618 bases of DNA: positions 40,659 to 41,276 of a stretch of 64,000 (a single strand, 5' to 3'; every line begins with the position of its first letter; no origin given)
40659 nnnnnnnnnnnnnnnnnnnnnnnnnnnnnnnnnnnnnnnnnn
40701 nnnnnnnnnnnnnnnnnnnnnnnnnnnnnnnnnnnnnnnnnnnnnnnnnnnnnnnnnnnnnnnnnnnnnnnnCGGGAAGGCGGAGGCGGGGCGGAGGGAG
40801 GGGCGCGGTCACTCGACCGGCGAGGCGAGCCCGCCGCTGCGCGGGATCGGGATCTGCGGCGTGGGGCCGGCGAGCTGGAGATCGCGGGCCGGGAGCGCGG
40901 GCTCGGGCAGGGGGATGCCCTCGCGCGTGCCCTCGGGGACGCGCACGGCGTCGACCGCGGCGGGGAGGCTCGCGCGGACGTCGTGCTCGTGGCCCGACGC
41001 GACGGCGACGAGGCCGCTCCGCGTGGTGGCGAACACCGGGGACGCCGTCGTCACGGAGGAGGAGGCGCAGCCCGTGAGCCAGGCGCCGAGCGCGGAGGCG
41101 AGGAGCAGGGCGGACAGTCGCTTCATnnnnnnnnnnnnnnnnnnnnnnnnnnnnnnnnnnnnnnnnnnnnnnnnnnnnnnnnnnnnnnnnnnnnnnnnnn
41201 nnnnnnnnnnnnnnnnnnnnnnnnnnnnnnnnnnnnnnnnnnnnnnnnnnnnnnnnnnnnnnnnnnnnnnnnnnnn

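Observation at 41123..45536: Roughly 1200-aa AAA/TPR/sigma-54-activator regulator under an overlapping TetR gene, interrupted by a single-base frameshift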

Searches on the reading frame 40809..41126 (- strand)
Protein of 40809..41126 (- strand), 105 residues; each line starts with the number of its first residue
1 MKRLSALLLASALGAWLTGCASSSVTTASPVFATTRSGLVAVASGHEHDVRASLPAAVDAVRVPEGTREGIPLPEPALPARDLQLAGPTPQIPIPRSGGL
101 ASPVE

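Call 36: search_protein_families(library=ncbifam, proteins=[window:40809-41126:-], max_evalue=0.01)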
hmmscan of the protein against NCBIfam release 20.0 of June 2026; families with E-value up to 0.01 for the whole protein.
window:40809-41126:- (105 aa): 0 families

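Call 43: find_encoding_contigs(protein=window:40809-41126:-, flank=10000, max_places=10)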
Protein window:40809-41126:- (105 aa): 3 contigs read that carry it; 2 places shown.
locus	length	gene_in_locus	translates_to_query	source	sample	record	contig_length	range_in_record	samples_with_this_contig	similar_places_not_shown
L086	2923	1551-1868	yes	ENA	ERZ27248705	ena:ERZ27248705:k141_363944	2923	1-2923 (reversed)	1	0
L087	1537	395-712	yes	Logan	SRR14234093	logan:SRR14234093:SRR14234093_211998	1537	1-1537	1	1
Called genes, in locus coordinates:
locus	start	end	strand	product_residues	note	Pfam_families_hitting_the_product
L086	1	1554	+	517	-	?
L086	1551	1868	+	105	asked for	-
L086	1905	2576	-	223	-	PF09414:RNA_ligase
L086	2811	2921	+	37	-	?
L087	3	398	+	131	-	?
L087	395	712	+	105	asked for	-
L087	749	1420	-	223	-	PF09414:RNA_ligase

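Call 65: search_protein_families(library=padloc, proteins=[window:40809-41126:-], max_evalue=0.001)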
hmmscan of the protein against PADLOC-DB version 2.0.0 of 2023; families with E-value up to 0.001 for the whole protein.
window:40809-41126:- (105 aa): 0 families
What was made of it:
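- On Antiviral STAND (Avs) defence proteins: Nothing matches residues 1-870 (call 65).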
